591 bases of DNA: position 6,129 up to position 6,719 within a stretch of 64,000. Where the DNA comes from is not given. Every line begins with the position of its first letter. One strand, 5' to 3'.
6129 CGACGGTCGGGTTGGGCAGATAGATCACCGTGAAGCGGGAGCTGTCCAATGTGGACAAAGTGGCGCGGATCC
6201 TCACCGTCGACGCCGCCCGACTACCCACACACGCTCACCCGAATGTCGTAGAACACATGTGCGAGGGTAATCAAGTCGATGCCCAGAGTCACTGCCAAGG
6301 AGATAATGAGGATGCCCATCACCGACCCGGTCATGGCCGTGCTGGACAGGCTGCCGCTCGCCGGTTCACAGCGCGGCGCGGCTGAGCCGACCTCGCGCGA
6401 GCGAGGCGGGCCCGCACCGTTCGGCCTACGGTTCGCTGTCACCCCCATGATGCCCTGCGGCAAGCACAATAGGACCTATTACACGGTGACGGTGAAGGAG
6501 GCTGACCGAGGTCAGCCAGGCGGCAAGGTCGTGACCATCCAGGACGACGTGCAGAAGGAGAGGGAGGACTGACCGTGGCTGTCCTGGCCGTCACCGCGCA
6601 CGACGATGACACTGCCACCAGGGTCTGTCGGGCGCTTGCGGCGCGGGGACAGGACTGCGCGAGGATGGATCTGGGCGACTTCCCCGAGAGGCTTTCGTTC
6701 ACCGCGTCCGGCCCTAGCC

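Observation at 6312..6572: Apparently intact graspetide precursor with a beta-hairpin-like core (TYYTVTV / turn / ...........)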

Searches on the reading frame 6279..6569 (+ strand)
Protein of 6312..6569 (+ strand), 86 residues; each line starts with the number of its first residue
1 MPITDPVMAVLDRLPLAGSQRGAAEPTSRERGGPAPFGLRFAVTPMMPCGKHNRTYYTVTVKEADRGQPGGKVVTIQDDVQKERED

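Call 3: search_protein_families(library=ncbifam, proteins=[window:6312-6569:+], max_evalue=0.01)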
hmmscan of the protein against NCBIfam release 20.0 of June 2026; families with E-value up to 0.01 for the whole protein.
window:6312-6569:+ (86 aa): 0 families

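Call 4: search_protein_families(library=pfam, proteins=[window:6312-6569:+], max_evalue=0.01)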
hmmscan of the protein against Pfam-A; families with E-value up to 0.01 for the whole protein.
window:6312-6569:+ (86 aa): 0 families

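Call 5: find_homologous_proteins(query=window:6312-6569:+, max_evalue=0.01)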
Query window:6312-6569:+ (86 aa): 53 proteins with E <= 0.01 among 54 candidates.
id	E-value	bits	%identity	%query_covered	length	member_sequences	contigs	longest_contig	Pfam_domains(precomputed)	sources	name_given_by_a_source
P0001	3.6e-51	189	100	100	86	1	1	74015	-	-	-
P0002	1.7e-28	116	67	100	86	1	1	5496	-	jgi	jgi:hypothetical protein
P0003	1.7e-27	113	65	100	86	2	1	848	-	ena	-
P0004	1.8e-27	113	64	100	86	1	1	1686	-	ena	-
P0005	3.2e-27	112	64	100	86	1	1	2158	-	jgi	jgi:hypothetical protein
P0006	3.9e-27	112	65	100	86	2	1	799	-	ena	-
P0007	4.5e-27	112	65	100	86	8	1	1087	-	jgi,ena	-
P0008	8.0e-27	111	63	100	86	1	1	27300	-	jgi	jgi:hypothetical protein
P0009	9.0e-27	111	65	100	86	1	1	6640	-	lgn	-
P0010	1.2e-26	110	65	100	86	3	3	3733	-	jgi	jgi:hypothetical protein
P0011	1.5e-26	110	64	100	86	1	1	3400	-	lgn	-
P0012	2.4e-26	109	62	100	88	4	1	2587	-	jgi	jgi:hypothetical protein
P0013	5.8e-26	108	65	100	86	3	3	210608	-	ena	-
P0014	1.1e-25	107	62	100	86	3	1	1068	-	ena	-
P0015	1.1e-25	107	59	100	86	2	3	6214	-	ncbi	ncbi:MAG: hypothetical protein ACRDQW_05670 [Haloechinothrix sp.]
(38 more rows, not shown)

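Call 6: search_protein_families(library=ncbifam, proteins=[window:6312-6569:+, window:6279-6569:+], max_evalue=10)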
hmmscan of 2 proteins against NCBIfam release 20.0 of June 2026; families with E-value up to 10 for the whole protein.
window:6312-6569:+ (86 aa): 0 families

window:6279-6569:+ (97 aa): 0 families

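Call 9: find_encoding_contigs(protein=P0002, flank=5000, max_places=2)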
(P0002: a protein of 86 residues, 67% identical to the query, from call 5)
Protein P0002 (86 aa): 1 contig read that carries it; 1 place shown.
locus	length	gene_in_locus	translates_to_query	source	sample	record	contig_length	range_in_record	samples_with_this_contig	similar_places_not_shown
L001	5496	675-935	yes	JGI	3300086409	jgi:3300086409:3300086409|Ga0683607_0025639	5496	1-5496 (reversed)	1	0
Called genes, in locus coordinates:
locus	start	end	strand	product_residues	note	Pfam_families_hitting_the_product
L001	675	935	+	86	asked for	-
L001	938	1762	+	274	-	PF21068:ATPgraspMvdD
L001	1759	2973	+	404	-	PF01135:PCMT, PF00398:RrnaAD (weak), PF08241:Methyltransf_11 (faint), PF08242:Methyltransf_12 (faint), PF13649:Methyltransf_25, PF13847:Methyltransf_31 (weak)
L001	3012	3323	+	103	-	-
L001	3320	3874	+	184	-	PF02441:Flavoprotein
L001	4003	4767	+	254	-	PF12840:HTH_20, PF12802:MarR_2 (faint), PF08327:AHSA1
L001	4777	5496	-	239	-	?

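Call 10: find_encoding_contigs(protein=P0013, flank=8000, max_places=2)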
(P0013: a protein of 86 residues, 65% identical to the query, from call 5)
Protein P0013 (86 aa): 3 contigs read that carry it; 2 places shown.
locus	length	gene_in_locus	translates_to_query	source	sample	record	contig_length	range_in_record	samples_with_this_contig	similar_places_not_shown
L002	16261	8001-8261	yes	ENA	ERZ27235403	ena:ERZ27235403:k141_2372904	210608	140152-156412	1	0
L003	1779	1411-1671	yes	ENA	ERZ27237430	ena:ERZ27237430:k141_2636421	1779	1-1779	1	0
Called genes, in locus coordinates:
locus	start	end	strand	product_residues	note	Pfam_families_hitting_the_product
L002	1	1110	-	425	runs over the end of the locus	PF00999:Na_H_Exchanger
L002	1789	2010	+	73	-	-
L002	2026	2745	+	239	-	PF20703:nSTAND1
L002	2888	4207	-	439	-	PF27520:SP15_N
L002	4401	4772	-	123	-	PF00753:Lactamase_B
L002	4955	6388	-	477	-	PF00270:DEAD, PF04851:ResIII, PF13401:AAA_22 (faint), PF00271:Helicase_C (weak)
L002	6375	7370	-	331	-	PF22548:AEP-TOTE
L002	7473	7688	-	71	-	-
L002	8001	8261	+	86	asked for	-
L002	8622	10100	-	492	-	PF05221:AdoHcyase, PF00670:AdoHcyase_NAD, PF02826:2-Hacid_dh_C, PF07991:KARI_N (faint)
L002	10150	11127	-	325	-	PF00294:PfkB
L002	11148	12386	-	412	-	PF00438:S-AdoMet_synt_N, PF02772:S-AdoMet_synt_M, PF02773:S-AdoMet_synt_C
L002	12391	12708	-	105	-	PF01717:Meth_synt_2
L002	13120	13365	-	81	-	-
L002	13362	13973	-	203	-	-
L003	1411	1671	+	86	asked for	-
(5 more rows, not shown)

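Call 11: find_encoding_contigs(protein=P0008, flank=8000, max_places=2)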
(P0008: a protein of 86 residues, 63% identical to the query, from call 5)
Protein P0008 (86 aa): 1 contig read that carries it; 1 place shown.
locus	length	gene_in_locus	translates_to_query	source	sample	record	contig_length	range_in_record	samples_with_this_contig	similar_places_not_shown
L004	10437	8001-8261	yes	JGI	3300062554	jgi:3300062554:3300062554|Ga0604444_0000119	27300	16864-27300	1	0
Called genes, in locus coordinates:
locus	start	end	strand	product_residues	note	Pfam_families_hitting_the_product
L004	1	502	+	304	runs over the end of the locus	PF01339:CheB_methylest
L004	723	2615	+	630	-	PF03705:CheR_N, PF12860:PAS_7 (faint), PF01739:CheR, PF08448:PAS_4, PF13426:PAS_9 (weak), PF28159:CEP89 (weak), PF00989:PAS, PF08448:PAS_4 (weak), +2 more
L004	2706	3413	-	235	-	PF12802:MarR_2 (weak), PF13545:HTH_Crp_2, PF01325:Fe_dep_repress (weak)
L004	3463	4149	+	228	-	PF01339:CheB_methylest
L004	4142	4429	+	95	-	PF13581:HATPase_c_2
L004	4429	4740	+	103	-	PF01740:STAS, PF13466:STAS_2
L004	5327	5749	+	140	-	-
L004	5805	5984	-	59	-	-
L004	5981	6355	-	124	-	-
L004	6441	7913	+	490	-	PF27520:SP15_N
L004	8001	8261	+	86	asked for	-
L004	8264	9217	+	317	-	PF21068:ATPgraspMvdD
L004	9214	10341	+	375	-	PF01135:PCMT, PF00398:RrnaAD, PF13489:Methyltransf_23 (weak), PF08241:Methyltransf_11 (weak), PF08242:Methyltransf_12 (weak), PF13649:Methyltransf_25, PF13847:Methyltransf_31 (weak)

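Call 23: search_solved_structures(query=window:6312-6569:+, max_evalue=10, show_alignments=3)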
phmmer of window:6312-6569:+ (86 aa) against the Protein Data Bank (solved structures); distinct sequences matched with E-value up to 10: 1.
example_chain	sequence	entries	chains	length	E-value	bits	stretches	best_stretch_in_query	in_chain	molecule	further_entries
8txn_A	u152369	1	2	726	0.16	15.6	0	29-57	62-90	Collagen alpha-1(IV) chain, Collagen IV - chain Viking, Collagen alpha-1(IV) chain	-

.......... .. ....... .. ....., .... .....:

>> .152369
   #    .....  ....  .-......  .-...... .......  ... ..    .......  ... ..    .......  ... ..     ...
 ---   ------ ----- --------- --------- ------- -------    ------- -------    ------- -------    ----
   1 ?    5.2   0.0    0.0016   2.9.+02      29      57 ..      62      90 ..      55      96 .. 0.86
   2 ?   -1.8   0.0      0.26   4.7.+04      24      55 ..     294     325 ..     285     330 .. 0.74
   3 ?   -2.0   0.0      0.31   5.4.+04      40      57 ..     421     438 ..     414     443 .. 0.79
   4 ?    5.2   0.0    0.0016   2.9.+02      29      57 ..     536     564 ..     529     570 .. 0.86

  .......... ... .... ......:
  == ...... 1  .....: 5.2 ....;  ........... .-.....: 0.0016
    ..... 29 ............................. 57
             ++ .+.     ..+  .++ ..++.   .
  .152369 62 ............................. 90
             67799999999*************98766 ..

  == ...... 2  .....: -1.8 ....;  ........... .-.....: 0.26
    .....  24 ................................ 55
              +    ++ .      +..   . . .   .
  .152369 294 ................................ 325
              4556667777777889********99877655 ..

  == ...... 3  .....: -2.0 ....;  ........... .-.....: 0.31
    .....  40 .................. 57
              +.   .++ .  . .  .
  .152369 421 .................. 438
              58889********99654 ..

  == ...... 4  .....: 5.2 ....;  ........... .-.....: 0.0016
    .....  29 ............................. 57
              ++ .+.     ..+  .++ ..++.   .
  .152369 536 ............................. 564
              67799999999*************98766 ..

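Call 30: find_related_loci(query=A1, collection=genome_contigs, flank=6000)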
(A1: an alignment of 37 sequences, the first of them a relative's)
Query A1 (86 aa) in genome_contigs; peptide patterns used: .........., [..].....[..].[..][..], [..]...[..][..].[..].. (x = any residue, [..] = any of these).
88 stretches matched a pattern; 26 encode a relative of the query (tblastn E <= 1e-3); 26 distinct loci.
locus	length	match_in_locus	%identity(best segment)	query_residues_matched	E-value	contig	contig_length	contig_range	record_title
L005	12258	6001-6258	66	1-86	1e-32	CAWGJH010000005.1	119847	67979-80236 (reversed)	MAG: uncultured Actinomycetota bacterium isolate MFD09603.bin.2.80 genome assembly, contig: contig_24259, whole genome s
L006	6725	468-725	60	1-86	7e-31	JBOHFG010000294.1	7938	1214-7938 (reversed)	MAG: Pseudonocardiaceae bacterium isolate TC-B3_maxbin2.bin.12 k127_67111, whole genome shotgun sequence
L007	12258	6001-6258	62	1-86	5e-31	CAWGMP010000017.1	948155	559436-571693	MAG: uncultured Actinomycetota bacterium isolate MFD01213.bin.1.138 genome assembly, contig: contig_3240, whole genome s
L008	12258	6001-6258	59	1-86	1e-30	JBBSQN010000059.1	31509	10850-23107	MAG: Mycobacteriales bacterium isolate LS6_sbin.9 LS6_sbin.9_K_472033_L_31509_cov_32.9967, whole genome shotgun sequence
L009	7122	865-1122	57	1-86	8e-30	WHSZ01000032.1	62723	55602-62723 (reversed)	MAG: Pseudonocardiaceae bacterium isolate Dino_bin21 k141_72146_length_62723_cov_20.9611, whole genome shotgun sequence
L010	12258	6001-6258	59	1-86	8e-30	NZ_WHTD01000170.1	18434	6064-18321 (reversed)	MAG: Actinophytocola sp. isolate Dino_bin25 k141_581608_length_18434_cov_23.3439, whole genome shotgun sequence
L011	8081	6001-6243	58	1-81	1e-27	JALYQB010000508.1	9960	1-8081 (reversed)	MAG: Actinomycetota bacterium isolate MDV bin52 SD1454-56_k127_498549, whole genome shotgun sequence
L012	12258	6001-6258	57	1-86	4e-27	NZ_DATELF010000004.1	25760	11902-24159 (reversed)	MAG: Amycolatopsis sp. isolate SMAG_U8909 k141_2023152, whole genome shotgun sequence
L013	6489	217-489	56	1-86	3e-26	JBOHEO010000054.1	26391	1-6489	MAG: Pseudonocardia sp. isolate SD8039_metabat2.bin.5 NODE_58_length_26391_cov_2.668215, whole genome shotgun sequence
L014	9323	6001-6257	58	1-86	3e-24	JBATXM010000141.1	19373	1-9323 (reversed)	MAG: Pseudonocardiaceae bacterium isolate MFD04595_ilm_asm_bin5 k127_65671, whole genome shotgun sequence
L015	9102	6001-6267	52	1-86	6e-22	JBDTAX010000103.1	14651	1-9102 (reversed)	MAG: Pseudonocardiaceae bacterium isolate cluster2_bin.119 k127_3167645, whole genome shotgun sequence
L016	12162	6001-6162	69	33-86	2e-20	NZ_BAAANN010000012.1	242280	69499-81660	Amycolatopsis minnesotensis strain JCM 14545 sequence012, whole genome shotgun sequence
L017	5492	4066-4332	51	1-86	2e-20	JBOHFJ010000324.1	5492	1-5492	MAG: Pseudonocardiaceae bacterium isolate SE1533_metabat2.bin.3_sub NODE_819_length_5492_cov_1.805778, whole genome shot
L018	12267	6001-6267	49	1-86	2e-18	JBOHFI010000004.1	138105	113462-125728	MAG: Pseudonocardiaceae bacterium isolate SE1533_metabat2.bin.6 NODE_28_length_138105_cov_11.971256, whole genome shotgu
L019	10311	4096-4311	50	5-80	1e-15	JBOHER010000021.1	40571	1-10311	MAG: Haloechinothrix sp. isolate M3-S_metawrap_bin.24 k127_2305799, whole genome shotgun sequence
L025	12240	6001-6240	40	5-86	1e-12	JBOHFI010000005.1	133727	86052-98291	MAG: Pseudonocardiaceae bacterium isolate SE1533_metabat2.bin.6 NODE_31_length_133727_cov_11.771370, whole genome shotgu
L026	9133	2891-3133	42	4-86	1e-12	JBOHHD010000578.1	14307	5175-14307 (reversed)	MAG: Pseudonocardiaceae bacterium isolate M3-B1_metabat2.bin.43 k127_81989, whole genome shotgun sequence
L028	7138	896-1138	45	5-85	1e-9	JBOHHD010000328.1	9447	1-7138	MAG: Pseudonocardiaceae bacterium isolate M3-B1_metabat2.bin.43 k127_260966, whole genome shotgun sequence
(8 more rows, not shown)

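Call 33: find_encoding_contigs(protein=P0001, flank=10000, max_places=3)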
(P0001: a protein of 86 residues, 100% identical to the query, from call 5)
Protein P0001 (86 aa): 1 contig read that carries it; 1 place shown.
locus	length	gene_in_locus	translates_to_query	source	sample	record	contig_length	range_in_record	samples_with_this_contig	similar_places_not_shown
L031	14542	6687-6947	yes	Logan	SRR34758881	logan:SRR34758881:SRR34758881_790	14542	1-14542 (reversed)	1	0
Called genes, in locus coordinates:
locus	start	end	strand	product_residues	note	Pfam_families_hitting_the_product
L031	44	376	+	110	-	-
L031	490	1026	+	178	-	PF04738:Lant_dehydr_N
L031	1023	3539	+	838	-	PF04738:Lant_dehydr_N, PF14028:Lant_dehydr_C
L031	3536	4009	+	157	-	PF05147:LANC_like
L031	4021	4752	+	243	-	PF05147:LANC_like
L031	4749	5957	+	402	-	PF01135:PCMT, PF13847:Methyltransf_31 (weak), PF13649:Methyltransf_25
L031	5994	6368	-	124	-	-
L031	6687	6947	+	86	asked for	-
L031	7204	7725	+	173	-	-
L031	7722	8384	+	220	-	PF01135:PCMT, PF13649:Methyltransf_25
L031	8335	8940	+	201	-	-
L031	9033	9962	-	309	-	PF01073:3Beta_HSD, PF01370:Epimerase, PF02719:Polysacc_synt_2, PF04321:RmlD_sub_bind, PF05368:NmrA (weak), PF07993:NAD_binding_4 (faint), PF13460:NAD_binding_10, PF16363:GDP_Man_Dehyd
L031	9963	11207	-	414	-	-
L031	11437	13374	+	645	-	PF17994:Glft2_N, PF13641:Glyco_tranf_2_3, PF00535:Glycos_transf_2 (weak), PF19320:GlfT2_domain3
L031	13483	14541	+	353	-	?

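Call 39: search_protein_families(library=ncbifam, proteins=[L004:8264-9214:+, L004:9214-10338:+, L004:8001-8258:+, L009:1127-2080:+, L009:2080-3195:+], max_evalue=0.001)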
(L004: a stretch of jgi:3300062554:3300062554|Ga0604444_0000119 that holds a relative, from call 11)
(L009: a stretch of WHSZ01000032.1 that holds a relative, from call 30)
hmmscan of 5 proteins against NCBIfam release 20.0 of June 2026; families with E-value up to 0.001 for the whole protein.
L004:8264-9214:+ (317 aa): 5 families
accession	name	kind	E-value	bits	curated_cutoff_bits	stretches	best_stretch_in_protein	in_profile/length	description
TIGR04187.1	GRASP_SAV_5884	subfamily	1.8e-110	369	350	1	2-312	1-311/312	ATP-grasp ribosomal peptide maturase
TIGR04184.1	ATPgraspMvdD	equivalog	2.3e-48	165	475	1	4-313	2-320/321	MvdD family ATP-grasp ribosomal peptide maturase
TIGR04185.1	ATPgraspMvdC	equivalog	2e-42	145.4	425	1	4-313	2-317/318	MvdC family ATP-grasp ribosomal peptide maturase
TIGR04192.1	GRASP_w_spasm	equivalog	2e-11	43.8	230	1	126-311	130-317/318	grasp-with-spasm system ATP-grasp peptide maturase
TIGR00768.1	rimK_fam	subfamily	0.00011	21.7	143.4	0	108-308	73-272/276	RimK family alpha-L-glutamate ligase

L004:9214-10338:+ (375 aa): 22 families
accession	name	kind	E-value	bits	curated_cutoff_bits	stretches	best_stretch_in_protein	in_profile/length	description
TIGR04188.1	methyltr_grsp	subfamily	3.4e-95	319.5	380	1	15-372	1-344/363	ATP-grasp peptide maturase system methyltransferase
TIGR04364.1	methyltran_FxLD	equivalog_domain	5.9e-39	134.2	320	1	101-220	62-182/394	methyltransferase, FxLD system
NF001453.0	PRK00312.1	equivalog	6.2e-34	117.4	188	1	107-222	66-180/217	protein-L-isoaspartate(D-aspartate) O-methyltransferase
NF010549.0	PRK13942.1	equivalog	1e-29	103.6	282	1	107-219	63-177/215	protein-L-isoaspartate O-methyltransferase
NF010550.0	PRK13943.1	equivalog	5.8e-29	101.2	359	1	102-219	61-180/322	protein-L-isoaspartate O-methyltransferase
TIGR00080.1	pimt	equivalog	9.4e-28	97.5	159.05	1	106-219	62-177/216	protein-L-isoaspartate O-methyltransferase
NF043040.1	corrin_prot_MT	hypoth_equivalog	3.9e-08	33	180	1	108-200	29-122/216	corrinoid protein-associated methyltransferase CpaM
NF011530.0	PRK14968.1-4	equivalog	2.8e-07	30.1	243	1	118-163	36-80/202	putative methyltransferase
NF001790.0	PRK00517.3-3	equivalog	6.1e-07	29.1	269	1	114-183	113-183/262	50S ribosomal protein L11 methyltransferase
TIGR03534.1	RF_mod_PrmC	equivalog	4e-06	26.5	199.1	1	109-193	76-161/253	peptide chain release factor N(5)-glutamine methyltransferase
NF001785.0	PRK00517.2-2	equivalog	5.9e-06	25.6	188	1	108-192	133-215/282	50S ribosomal protein L11 methyltransferase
TIGR02469.1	CbiT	equivalog_domain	6.7e-06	26.4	78.3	1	110-218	8-121/124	precorrin-6Y C5,15-methyltransferase (decarboxylating) subunit CbiT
NF011527.0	PRK14968.1-1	equivalog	1e-05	25.3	242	1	118-164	31-76/192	putative methyltransferase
TIGR00755.1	ksgA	equivalog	3.1e-05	23.4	171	1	108-178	16-83/256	16S rRNA (adenine(1518)-N(6)/adenine(1519)-N(6))-dimethyltransferase RsmA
NF011529.0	PRK14968.1-3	equivalog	4.1e-05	23.1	162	1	113-163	26-74/198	putative methyltransferase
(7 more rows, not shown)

L004:8001-8258:+ (86 aa): 0 families

L009:1127-2080:+ (318 aa): 5 families
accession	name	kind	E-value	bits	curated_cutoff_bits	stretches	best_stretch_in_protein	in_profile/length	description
TIGR04187.1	GRASP_SAV_5884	subfamily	1e-112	376.4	350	1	2-314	1-312/312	ATP-grasp ribosomal peptide maturase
TIGR04184.1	ATPgraspMvdD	equivalog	2.7e-49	168.1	475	1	4-314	2-320/321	MvdD family ATP-grasp ribosomal peptide maturase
TIGR04185.1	ATPgraspMvdC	equivalog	3.2e-47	161.2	425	1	3-314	1-317/318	MvdC family ATP-grasp ribosomal peptide maturase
TIGR04192.1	GRASP_w_spasm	equivalog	7.9e-13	48.4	230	1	3-300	1-305/318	grasp-with-spasm system ATP-grasp peptide maturase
TIGR00768.1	rimK_fam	subfamily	4.1e-06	26.3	143.4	1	99-310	63-273/276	RimK family alpha-L-glutamate ligase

L009:2080-3195:+ (372 aa): 26 families (the best 25 are shown)
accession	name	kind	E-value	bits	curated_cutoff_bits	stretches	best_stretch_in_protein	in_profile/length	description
TIGR04188.1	methyltr_grsp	subfamily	3.2e-99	332.7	380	1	16-371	2-343/363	ATP-grasp peptide maturase system methyltransferase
TIGR04364.1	methyltran_FxLD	equivalog_domain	2.1e-40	139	320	1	101-220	62-182/394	methyltransferase, FxLD system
NF001453.0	PRK00312.1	equivalog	4.3e-36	124.5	188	1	107-220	66-178/217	protein-L-isoaspartate(D-aspartate) O-methyltransferase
NF010549.0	PRK13942.1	equivalog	2e-32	112.5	282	1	107-219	63-177/215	protein-L-isoaspartate O-methyltransferase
TIGR00080.1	pimt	equivalog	6.8e-30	104.5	159.05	1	106-218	62-176/216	protein-L-isoaspartate O-methyltransferase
NF010550.0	PRK13943.1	equivalog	1e-27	97.2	359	1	102-217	61-178/322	protein-L-isoaspartate O-methyltransferase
NF043040.1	corrin_prot_MT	hypoth_equivalog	3.5e-08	33.1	180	1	108-200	29-122/216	corrinoid protein-associated methyltransferase CpaM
NF001790.0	PRK00517.3-3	equivalog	2.1e-06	27.3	269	1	114-214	113-220/262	50S ribosomal protein L11 methyltransferase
NF011530.0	PRK14968.1-4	equivalog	6.2e-06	25.7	243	1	118-163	36-80/202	putative methyltransferase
TIGR02072.1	BioC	equivalog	1.7e-05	24.7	184.95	1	111-198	24-107/244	malonyl-ACP O-methyltransferase BioC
NF011527.0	PRK14968.1-1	equivalog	2.3e-05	24.2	242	1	118-164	31-76/192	putative methyltransferase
NF045667.1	MTase_DVU1556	equivalog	2.7e-05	23.7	155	1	109-167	10-67/213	DVU_1556 family methyltransferase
TIGR00755.1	ksgA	equivalog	2.8e-05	23.6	171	1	108-179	16-84/256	16S rRNA (adenine(1518)-N(6)/adenine(1519)-N(6))-dimethyltransferase RsmA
TIGR03534.1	RF_mod_PrmC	equivalog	4.6e-05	23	199.1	1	109-194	76-162/253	peptide chain release factor N(5)-glutamine methyltransferase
NF041536.1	ArsM_DUF2284_UU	exception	8.6e-05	21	575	1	119-202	74-159/459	arsenite methyltransferase/DUF2284 domain selenoprotein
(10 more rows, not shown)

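Call 47: predict_structure(alignment_id=A1)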
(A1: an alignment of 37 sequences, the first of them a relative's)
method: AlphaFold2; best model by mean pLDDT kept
length: 86 residues; sequences in the alignment: 37
mean_pLDDT: 58.3   pTM: 0.19
mean pLDDT of the five models: 58.3, 58.0, 53.5, 51.4, 44.7
residues with pLDDT >= 90: 0; 70-90: 3; 50-70: 71; < 50: 12
segments of 3 or more residues with pLDDT < 50: 20-26
pLDDT, mean of each block of 10 residues (from residue 1): 59 56 49 62 67 59 57 56 59
secondary structure, 60 per line:
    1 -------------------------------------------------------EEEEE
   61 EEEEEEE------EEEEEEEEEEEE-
elements in order: E56-67 E74-85

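Call 60: predict_structure(alignment_id=A3)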
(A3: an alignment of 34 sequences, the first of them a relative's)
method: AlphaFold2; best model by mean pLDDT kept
length: 86 residues; sequences in the alignment: 34
mean_pLDDT: 66.3   pTM: 0.25
mean pLDDT of the five models: 66.3, 63.7, 62.1, 59.6, 47.2
residues with pLDDT >= 90: 0; 70-90: 37; 50-70: 35; < 50: 14
segments of 3 or more residues with pLDDT < 50: 17-19, 21-23, 25-29
pLDDT, mean of each block of 10 residues (from residue 1): 57 54 45 60 69 76 83 82 74
secondary structure, 60 per line:
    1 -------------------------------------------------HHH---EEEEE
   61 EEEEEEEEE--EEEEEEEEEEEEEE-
elements in order: E56-69 E72-85
